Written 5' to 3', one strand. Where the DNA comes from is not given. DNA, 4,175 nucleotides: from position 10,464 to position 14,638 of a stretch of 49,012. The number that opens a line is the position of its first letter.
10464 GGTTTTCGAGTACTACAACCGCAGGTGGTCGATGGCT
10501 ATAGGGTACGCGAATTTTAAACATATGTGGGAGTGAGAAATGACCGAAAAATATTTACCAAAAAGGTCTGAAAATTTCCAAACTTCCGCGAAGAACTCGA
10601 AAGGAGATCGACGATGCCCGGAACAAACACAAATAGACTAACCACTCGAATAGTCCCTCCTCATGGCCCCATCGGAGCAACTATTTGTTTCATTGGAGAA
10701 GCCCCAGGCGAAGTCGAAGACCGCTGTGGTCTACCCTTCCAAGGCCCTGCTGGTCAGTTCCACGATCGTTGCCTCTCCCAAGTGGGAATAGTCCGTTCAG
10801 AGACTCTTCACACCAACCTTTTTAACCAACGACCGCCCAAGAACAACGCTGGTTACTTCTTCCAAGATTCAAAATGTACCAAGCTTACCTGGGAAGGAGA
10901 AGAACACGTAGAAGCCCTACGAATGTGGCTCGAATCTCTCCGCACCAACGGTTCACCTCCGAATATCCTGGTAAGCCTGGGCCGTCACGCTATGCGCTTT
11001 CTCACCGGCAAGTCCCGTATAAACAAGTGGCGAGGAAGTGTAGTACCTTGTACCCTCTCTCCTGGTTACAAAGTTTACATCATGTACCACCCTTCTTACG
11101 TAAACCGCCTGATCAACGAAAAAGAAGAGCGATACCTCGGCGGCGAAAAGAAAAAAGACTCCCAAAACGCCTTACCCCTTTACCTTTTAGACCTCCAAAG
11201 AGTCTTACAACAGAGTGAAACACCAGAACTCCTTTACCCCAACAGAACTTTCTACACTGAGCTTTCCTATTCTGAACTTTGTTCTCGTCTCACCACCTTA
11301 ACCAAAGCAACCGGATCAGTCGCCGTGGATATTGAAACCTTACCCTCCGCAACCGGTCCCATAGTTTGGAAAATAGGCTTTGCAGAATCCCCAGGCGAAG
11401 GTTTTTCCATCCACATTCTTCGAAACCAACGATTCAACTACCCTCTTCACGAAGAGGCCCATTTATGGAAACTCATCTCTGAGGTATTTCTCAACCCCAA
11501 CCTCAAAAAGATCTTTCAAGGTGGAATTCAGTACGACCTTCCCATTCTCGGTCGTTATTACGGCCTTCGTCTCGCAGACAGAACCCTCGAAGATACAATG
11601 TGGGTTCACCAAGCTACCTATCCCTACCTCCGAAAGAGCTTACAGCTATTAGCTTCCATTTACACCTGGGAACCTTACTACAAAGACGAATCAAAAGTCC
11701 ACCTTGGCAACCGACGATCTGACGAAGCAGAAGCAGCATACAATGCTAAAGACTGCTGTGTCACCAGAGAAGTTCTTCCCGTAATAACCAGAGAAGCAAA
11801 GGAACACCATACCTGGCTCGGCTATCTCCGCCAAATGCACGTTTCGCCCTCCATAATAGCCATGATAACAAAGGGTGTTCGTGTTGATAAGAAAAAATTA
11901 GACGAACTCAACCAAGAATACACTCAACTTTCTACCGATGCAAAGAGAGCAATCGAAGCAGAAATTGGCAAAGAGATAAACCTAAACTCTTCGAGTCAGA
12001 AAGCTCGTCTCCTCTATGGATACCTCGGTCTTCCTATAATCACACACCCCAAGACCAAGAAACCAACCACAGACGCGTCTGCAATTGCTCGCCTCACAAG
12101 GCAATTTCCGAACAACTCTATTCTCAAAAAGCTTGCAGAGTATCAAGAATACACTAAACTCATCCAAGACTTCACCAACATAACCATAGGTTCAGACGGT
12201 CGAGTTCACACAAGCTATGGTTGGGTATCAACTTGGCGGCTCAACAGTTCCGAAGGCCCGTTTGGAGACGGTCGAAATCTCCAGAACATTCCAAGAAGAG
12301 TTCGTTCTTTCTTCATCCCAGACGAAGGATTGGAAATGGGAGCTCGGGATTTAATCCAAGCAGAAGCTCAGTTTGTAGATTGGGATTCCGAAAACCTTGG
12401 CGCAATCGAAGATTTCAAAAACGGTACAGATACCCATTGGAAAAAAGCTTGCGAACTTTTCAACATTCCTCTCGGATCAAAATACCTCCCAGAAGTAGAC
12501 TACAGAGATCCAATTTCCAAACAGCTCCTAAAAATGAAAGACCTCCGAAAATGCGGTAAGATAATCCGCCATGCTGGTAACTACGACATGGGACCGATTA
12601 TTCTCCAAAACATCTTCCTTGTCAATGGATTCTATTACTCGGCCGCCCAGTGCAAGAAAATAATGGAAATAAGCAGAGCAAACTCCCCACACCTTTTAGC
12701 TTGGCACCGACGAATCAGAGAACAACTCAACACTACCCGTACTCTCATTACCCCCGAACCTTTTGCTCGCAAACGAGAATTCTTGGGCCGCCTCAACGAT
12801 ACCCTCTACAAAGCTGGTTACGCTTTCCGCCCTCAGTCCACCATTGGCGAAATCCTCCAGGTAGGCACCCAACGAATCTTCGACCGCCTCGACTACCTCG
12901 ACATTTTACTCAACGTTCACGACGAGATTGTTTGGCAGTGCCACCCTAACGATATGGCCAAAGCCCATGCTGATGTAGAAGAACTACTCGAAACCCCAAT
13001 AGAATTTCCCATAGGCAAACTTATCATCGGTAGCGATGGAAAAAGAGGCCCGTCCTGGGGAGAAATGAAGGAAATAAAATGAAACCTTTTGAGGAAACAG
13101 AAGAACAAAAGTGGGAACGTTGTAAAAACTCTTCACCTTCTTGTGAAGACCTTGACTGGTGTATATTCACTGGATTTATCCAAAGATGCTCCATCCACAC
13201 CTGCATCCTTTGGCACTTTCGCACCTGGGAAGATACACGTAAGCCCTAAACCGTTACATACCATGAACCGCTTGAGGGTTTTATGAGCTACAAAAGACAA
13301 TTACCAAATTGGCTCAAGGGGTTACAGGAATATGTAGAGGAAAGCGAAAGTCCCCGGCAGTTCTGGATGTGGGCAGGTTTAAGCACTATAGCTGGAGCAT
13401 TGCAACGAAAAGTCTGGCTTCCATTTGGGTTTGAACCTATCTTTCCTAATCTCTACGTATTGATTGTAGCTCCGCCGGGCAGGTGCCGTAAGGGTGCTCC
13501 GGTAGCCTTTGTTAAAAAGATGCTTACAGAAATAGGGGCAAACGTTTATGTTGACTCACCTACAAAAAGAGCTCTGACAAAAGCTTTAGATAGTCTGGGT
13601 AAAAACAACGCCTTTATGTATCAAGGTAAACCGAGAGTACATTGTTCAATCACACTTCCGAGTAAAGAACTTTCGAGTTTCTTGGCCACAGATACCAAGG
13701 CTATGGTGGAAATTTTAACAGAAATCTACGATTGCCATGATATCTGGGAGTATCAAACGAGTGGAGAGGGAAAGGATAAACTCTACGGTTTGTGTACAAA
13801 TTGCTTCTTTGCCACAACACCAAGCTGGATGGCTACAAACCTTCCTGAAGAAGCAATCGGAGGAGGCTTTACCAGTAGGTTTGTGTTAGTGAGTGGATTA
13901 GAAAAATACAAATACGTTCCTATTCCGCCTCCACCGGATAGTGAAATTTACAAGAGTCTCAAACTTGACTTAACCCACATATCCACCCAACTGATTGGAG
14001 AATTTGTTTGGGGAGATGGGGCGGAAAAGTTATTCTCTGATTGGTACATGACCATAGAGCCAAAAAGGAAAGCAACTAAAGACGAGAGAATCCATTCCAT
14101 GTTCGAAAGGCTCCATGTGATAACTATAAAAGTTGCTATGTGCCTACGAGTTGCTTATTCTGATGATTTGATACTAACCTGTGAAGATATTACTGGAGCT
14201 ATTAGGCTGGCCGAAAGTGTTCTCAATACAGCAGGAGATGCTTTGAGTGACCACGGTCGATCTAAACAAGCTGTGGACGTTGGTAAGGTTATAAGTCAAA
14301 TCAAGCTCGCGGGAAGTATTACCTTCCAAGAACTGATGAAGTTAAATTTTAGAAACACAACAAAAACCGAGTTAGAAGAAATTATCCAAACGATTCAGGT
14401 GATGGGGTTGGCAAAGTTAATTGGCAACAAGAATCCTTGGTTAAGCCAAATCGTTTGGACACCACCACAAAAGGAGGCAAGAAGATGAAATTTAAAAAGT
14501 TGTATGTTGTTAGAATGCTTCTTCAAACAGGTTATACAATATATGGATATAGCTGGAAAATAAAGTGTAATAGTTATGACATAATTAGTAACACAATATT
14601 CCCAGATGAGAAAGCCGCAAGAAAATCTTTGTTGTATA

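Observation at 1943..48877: A family of nine 35-bp quasi-palindromes found only in intergenic DNA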

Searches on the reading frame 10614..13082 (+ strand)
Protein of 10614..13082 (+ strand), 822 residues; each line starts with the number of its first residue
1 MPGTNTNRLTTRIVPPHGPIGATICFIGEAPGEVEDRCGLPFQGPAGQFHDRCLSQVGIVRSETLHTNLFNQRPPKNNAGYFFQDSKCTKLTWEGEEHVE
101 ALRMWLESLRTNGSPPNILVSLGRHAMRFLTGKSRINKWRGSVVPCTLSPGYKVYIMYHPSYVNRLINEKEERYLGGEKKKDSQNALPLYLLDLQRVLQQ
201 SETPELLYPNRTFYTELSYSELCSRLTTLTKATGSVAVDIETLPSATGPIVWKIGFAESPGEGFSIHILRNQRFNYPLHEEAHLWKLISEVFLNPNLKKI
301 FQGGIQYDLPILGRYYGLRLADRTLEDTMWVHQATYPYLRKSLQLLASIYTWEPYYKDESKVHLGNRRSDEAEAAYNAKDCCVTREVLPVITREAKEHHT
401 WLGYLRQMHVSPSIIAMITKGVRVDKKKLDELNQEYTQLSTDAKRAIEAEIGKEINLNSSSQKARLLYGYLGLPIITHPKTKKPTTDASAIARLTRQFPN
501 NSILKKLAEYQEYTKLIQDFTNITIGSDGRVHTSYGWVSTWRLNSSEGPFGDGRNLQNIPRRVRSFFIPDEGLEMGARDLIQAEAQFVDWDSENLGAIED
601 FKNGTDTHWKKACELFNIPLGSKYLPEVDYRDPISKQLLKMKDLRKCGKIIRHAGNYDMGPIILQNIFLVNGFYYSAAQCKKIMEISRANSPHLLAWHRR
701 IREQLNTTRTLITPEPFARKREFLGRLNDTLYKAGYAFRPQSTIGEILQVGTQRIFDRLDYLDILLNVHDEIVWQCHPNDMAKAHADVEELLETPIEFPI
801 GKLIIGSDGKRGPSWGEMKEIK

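Call 5: search_protein_families(library=phrogs, proteins=[window:10614-13082:+])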
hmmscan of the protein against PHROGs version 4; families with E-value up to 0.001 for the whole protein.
window:10614-13082:+ (822 aa): 4 families
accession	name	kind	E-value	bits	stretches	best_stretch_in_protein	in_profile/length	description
phrog_17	-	DNA, RNA and nucleotide metabolism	6.1e-58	197.8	1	114-821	565-1236/1445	DNA polymerase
phrog_12241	-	DNA, RNA and nucleotide metabolism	8.3e-09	35.9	1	444-565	380-497/502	DNA polymerase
phrog_10285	-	DNA, RNA and nucleotide metabolism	5.5e-07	29.9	1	551-661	27-128/321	DNA polymerase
phrog_5995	-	DNA, RNA and nucleotide metabolism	0.00046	20.8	0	759-818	111-178/236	DNA polymerase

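Call 45: find_homologous_proteins(query=window:10614-13082:+, max_evalue=1e-50)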
Query window:10614-13082:+ (822 aa): 243 proteins with E <= 1e-50 among 8000 candidates; the best 120 are listed.
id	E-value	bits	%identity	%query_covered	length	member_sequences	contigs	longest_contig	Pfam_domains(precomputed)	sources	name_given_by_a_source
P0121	0.0e+0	1935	100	100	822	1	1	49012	PF01612.27,PF03167.26,PF00476.27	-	-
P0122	5.5e-277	939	52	99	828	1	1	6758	PF03167.26,PF00476.27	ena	-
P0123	2.4e-267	907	52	99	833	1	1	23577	PF03167.26,PF00476.27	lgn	-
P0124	9.3e-267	905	51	99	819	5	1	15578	PF03167.26,PF00476.27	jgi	jgi:uracil-DNA glycosylase family 4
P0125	3.4e-265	900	51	99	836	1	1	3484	PF03167.26,PF00476.27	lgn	-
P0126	2.1e-264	897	49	99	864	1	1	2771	PF03167.26,PF00476.27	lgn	-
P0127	1.6e-263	895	49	100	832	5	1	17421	PF01612.27,PF03167.26,PF00476.27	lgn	-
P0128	7.7e-263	892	50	99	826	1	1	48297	PF03167.26,PF00476.27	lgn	-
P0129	3.8e-262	890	50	99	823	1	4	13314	PF03167.26,PF00476.27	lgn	-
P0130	7.3e-262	889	49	99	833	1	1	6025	PF03167.26,PF00476.27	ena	-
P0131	9.9e-261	885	50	99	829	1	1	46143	PF03167.26,PF00476.27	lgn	-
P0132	1.9e-260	884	50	100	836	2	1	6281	PF03167.26,PF00476.27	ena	-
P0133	5.2e-260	883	50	99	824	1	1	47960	PF01612.27,PF03167.26,PF00476.27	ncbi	-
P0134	5.8e-260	883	50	99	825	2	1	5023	PF03167.26,PF00476.27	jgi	-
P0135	6.8e-259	879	51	100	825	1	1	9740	PF03167.26,PF00476.27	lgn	-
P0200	5.5e-241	820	48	98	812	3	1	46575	PF01612.27,PF03167.26,PF00476.27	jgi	-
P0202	3.0e-240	817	47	99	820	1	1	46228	PF01612.27,PF03167.26,PF00476.27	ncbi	-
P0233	3.6e-234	797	47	99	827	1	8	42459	PF01612.27,PF03167.26,PF00476.27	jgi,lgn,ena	-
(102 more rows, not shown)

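Call 46: find_encoding_contigs(protein=P0200, flank=10000, max_places=1)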
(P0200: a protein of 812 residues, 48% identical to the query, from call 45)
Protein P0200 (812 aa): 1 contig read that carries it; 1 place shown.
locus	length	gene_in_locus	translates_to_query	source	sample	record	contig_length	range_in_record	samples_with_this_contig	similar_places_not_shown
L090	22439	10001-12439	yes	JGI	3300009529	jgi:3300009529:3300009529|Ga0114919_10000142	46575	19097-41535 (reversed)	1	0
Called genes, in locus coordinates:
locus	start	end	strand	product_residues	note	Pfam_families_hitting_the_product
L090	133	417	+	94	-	-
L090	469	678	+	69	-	-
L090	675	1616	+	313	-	-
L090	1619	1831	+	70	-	-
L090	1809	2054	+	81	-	-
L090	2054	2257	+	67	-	-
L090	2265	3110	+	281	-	PF13479:AAA_24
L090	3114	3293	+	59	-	PF14354:Lar_restr_allev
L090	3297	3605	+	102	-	-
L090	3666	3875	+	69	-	PF11195:Tad2-like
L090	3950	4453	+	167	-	-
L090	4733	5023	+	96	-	-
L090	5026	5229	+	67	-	-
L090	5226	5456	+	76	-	-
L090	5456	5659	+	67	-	-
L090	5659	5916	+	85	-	-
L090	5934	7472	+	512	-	PF02195:ParB_N (weak), PF01555:N6_N4_Mtase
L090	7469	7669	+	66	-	-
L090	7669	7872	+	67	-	-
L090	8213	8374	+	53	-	-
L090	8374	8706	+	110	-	PF09152:DUF1937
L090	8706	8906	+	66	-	-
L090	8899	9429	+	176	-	PF00929:RNase_T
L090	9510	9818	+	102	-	-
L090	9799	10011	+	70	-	-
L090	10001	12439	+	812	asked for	PF03167:UDG, PF01612:DNA_pol_A_exo1 (faint), PF00476:DNA_pol_A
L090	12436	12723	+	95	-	-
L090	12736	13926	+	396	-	PF13148:DUF3987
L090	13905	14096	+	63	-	-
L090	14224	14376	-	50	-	-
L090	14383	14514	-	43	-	-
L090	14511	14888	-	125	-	-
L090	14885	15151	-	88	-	-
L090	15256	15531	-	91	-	-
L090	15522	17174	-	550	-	-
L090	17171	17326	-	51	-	-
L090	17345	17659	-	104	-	-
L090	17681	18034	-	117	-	-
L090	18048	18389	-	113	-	-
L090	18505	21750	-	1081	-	-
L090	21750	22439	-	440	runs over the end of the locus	-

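Call 47: find_encoding_contigs(protein=P0233, flank=10000, max_places=1)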
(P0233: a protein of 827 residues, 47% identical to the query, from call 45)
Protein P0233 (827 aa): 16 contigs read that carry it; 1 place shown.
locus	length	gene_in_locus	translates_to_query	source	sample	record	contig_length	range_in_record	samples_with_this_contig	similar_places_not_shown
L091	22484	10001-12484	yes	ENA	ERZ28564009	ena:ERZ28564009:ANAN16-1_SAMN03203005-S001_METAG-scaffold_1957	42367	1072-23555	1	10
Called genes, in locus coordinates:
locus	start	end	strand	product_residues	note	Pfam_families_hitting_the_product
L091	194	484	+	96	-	-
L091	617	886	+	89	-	-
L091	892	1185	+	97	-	-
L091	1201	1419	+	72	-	-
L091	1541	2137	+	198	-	-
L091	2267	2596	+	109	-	-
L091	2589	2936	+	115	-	-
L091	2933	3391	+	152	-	-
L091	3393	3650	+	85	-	-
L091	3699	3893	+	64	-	-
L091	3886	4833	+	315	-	PF12705:PDDEXK_1 (weak)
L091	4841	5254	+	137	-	-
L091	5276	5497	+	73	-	-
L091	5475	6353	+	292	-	PF13479:AAA_24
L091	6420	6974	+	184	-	-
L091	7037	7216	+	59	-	-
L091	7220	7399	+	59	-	-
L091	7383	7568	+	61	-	-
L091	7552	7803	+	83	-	-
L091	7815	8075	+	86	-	-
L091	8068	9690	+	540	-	PF02195:ParB_N, PF01555:N6_N4_Mtase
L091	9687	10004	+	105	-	-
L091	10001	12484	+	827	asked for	PF03167:UDG, PF01612:DNA_pol_A_exo1 (weak), PF00476:DNA_pol_A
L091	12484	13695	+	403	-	PF13148:DUF3987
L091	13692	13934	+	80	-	-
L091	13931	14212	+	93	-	-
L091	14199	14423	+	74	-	-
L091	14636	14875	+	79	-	-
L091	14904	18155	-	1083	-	-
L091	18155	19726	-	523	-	-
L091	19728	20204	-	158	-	-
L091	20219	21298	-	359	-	-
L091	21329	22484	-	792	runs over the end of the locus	-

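Call 48: find_encoding_contigs(protein=P0131, flank=10000, max_places=1)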
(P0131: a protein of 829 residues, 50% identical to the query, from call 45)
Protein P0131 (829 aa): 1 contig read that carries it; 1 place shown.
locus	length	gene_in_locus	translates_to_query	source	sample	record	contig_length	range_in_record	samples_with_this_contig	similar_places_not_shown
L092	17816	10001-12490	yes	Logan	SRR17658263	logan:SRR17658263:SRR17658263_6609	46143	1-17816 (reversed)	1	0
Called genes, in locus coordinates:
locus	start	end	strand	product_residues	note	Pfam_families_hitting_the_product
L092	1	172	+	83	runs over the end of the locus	-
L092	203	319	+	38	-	-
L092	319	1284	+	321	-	PF00149:Metallophos, PF12850:Metallophos_2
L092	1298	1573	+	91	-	-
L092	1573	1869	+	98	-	-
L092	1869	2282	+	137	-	-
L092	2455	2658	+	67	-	-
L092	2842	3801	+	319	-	-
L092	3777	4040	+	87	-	-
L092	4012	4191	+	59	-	-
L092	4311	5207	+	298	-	PF13479:AAA_24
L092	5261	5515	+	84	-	-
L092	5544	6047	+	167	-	-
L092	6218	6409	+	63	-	-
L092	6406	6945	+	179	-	PF14791:DNA_pol_B_thumb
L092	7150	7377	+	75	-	-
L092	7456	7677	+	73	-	-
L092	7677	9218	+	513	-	PF02195:ParB_N (weak), PF01555:N6_N4_Mtase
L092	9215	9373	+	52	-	-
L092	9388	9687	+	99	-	-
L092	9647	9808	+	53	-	-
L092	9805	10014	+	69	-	-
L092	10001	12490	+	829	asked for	PF03167:UDG, PF00476:DNA_pol_A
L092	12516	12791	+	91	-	-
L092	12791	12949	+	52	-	-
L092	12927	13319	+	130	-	-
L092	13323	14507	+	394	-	PF13148:DUF3987 (weak)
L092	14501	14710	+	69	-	-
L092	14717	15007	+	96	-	-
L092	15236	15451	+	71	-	-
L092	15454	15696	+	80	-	-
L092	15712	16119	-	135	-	-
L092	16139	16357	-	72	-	-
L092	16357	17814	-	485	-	?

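Call 58: find_encoding_contigs(protein=P0133, flank=10000, max_places=1)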
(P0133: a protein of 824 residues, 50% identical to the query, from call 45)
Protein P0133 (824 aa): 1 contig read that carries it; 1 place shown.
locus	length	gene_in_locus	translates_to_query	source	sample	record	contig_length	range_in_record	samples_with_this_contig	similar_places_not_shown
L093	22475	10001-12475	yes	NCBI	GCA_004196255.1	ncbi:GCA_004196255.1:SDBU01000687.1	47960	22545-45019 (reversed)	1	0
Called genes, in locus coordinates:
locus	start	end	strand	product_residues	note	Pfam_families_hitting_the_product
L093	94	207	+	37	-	-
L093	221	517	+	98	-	-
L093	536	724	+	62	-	-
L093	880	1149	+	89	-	-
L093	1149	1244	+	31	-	-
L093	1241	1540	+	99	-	-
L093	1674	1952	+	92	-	-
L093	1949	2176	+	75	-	-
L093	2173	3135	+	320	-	-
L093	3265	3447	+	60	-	-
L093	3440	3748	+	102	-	-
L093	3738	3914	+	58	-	-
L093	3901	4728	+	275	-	PF13479:AAA_24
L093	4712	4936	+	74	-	-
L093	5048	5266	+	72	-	-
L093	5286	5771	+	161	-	-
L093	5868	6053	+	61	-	-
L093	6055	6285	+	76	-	-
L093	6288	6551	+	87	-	-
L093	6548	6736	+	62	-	-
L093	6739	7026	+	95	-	-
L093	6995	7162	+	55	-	-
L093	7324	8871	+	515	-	PF02195:ParB_N, PF01555:N6_N4_Mtase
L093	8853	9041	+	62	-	-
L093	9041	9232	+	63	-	-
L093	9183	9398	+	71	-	-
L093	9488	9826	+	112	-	-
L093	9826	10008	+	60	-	-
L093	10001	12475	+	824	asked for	PF03167:UDG, PF01612:DNA_pol_A_exo1, PF00476:DNA_pol_A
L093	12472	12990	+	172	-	-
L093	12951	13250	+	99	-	-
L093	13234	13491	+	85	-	PF10518:TAT_signal (weak)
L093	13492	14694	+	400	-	PF13148:DUF3987 (faint)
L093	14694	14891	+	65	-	-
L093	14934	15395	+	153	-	-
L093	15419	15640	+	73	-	-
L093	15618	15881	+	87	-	-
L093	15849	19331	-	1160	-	-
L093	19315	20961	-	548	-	-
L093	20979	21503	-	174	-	-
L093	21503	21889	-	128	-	-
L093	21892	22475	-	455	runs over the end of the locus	-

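Call 59: find_encoding_contigs(protein=P0128, flank=10000, max_places=1)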
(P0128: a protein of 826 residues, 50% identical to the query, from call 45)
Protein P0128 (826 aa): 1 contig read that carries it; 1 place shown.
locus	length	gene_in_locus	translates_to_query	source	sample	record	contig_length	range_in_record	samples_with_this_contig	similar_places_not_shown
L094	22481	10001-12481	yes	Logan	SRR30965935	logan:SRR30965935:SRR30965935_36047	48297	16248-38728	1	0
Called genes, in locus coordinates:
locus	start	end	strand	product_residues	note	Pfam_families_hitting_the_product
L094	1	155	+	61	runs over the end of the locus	-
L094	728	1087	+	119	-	-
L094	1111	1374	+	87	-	-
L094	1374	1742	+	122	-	-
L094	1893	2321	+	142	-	-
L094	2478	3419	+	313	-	-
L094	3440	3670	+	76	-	-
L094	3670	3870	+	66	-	-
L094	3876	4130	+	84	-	-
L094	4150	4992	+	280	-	PF13479:AAA_24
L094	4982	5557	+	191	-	-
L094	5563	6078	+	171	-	-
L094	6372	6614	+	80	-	-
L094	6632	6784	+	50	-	-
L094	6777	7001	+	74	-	-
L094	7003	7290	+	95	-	-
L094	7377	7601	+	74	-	-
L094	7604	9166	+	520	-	PF02195:ParB_N, PF01555:N6_N4_Mtase (weak)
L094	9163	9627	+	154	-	-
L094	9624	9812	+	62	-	PF24749:DUF7695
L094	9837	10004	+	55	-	-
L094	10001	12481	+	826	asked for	PF03167:UDG, PF00476:DNA_pol_A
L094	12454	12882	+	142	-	-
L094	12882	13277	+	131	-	-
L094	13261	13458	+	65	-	-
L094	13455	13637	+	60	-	-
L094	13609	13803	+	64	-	-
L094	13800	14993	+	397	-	PF13148:DUF3987 (weak)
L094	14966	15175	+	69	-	-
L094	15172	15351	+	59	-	-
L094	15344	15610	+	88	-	-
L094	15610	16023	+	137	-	-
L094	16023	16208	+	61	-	-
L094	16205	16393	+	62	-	-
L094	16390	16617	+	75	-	-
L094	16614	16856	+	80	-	-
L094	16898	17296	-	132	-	-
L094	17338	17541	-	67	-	-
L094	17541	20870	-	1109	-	-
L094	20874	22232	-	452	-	-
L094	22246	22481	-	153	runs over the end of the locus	-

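Call 60: find_encoding_contigs(protein=P0202, flank=10000, max_places=1)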
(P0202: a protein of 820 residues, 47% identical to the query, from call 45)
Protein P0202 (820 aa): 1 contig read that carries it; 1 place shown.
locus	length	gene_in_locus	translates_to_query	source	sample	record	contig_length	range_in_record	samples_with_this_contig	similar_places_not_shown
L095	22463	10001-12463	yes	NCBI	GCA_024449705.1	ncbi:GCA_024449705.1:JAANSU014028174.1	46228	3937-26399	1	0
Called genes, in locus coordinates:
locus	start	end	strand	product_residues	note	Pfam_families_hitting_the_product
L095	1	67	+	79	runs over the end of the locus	-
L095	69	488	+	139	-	-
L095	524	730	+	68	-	-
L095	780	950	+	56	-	-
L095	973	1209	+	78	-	-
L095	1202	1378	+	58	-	-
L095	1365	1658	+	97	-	-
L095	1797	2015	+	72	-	-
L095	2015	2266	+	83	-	-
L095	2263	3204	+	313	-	-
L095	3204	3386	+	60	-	-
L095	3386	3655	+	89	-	-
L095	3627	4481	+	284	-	PF13479:AAA_24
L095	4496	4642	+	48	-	-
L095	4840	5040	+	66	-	-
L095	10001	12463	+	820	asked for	PF03167:UDG, PF01612:DNA_pol_A_exo1, PF00476:DNA_pol_A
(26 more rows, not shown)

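Call 92: search_protein_families(library=pfam, proteins=[L093:7324-8871:+, L090:5934-7472:+, L092:7677-9218:+, L091:8068-9690:+, L094:7604-9166:+], max_evalue=1)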
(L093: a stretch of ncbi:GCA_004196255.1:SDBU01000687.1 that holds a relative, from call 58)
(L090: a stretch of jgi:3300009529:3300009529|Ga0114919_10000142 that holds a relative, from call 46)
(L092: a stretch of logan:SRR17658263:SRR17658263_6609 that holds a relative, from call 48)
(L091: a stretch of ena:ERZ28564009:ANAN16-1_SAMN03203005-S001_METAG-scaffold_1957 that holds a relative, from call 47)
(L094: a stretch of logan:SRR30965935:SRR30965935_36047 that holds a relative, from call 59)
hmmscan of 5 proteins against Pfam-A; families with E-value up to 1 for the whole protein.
L093:7324-8871:+ (515 aa): 6 families
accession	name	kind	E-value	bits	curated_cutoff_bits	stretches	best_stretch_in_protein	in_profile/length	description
PF01555.25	N6_N4_Mtase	-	4.8e-11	43.5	26.7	1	250-443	2-214/221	DNA methylase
PF02195.25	ParB_N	-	1.7e-09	38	26.3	1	28-108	18-95/95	ParB N-terminal domain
PF03602.21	Cons_hypoth95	-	0.03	14.4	24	0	246-261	111-126/182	Conserved hypothetical protein 95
PF20604.3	DUF6798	-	0.043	14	26.9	1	492-513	35-56/61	Domain of unknown function (DUF6798)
PF01170.24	UPF0020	-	0.081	13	22.3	0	406-420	28-42/197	RMKL-like, methyltransferase domain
PF14053.11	DUF4248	-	0.22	12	27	1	183-214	19-50/68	Domain of unknown function (DUF4248)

L090:5934-7472:+ (512 aa): 9 families
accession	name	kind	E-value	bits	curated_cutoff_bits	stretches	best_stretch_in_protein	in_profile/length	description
PF01555.25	N6_N4_Mtase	-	6.2e-12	46.4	26.7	1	241-422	2-203/221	DNA methylase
PF02195.25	ParB_N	-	3.9e-06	27.2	26.3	1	7-91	3-89/95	ParB N-terminal domain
PF01170.24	UPF0020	-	0.0024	18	22.3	1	399-419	27-47/197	RMKL-like, methyltransferase domain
PF05175.20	MTS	-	0.0031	17.6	23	0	226-254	85-113/170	Methyltransferase small domain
PF06325.19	PrmA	-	0.0096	15.9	22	1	390-423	151-184/296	Ribosomal protein L11 methyltransferase (PrmA)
PF03602.21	Cons_hypoth95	-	0.033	14.3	24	0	227-253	99-127/182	Conserved hypothetical protein 95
PF16036.10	Chalcone_3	-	0.052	14.1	27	1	142-250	51-156/165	Chalcone isomerase-like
PF03079.20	ARD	-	0.12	13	27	1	152-214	39-101/157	ARD/ARD' family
PF04851.21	ResIII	-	0.13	12.6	22.5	1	177-247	63-133/164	Type III restriction enzyme, res subunit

L092:7677-9218:+ (513 aa): 4 families
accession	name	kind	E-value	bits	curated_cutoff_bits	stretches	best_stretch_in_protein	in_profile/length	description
PF01555.25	N6_N4_Mtase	-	1.7e-10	41.7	26.7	1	233-432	1-219/221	DNA methylase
PF02195.25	ParB_N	-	3.1e-06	27.6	26.3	1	4-96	3-95/95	ParB N-terminal domain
PF01170.24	UPF0020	-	7.6e-05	22.9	22.3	1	389-404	27-42/197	RMKL-like, methyltransferase domain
PF24531.2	ANC1_spectrin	-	0.11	13.4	27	1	154-193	54-93/95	Nuclear anchorage protein 1, spectrin repeat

L091:8068-9690:+ (540 aa): 4 families
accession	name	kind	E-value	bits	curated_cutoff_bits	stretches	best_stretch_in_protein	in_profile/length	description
PF01555.25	N6_N4_Mtase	-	1.5e-11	45.1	26.7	1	279-474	2-214/221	DNA methylase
PF02195.25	ParB_N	-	2.7e-08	34.2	26.3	1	14-101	6-93/95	ParB N-terminal domain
PF02954.25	HTH_8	-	0.00024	21.2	22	1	128-150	17-39/42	Bacterial regulatory protein, Fis family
PF01170.24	UPF0020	-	0.034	14.3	22.3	1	434-452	25-43/197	RMKL-like, methyltransferase domain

L094:7604-9166:+ (520 aa): 3 families
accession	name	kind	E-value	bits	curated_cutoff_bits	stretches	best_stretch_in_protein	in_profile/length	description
PF02195.25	ParB_N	-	8.3e-08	32.6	26.3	1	5-98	3-95/95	ParB N-terminal domain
PF01555.25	N6_N4_Mtase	-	1.2e-07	32.4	26.7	1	236-430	2-216/221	DNA methylase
PF01170.24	UPF0020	-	0.034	14.3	22.3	1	230-250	115-137/197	RMKL-like, methyltransferase domain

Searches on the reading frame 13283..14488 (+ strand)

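Call 5: search_protein_families(library=phrogs, proteins=[window:13283-14488:+])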
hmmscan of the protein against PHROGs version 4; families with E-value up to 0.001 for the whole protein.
window:13283-14488:+ (401 aa): 4 families
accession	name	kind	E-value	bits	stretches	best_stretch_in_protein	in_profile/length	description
phrog_14296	-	DNA, RNA and nucleotide metabolism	6.6e-39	135.1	1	15-343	9-339/417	DNA primase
phrog_3022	-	DNA, RNA and nucleotide metabolism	6.3e-09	35.8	1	175-374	533-761/788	DNA primase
phrog_5311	-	DNA, RNA and nucleotide metabolism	1e-05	25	0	130-312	398-589/692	helicase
phrog_10514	-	DNA, RNA and nucleotide metabolism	0.00099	18.4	0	243-315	593-665/750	DNA primase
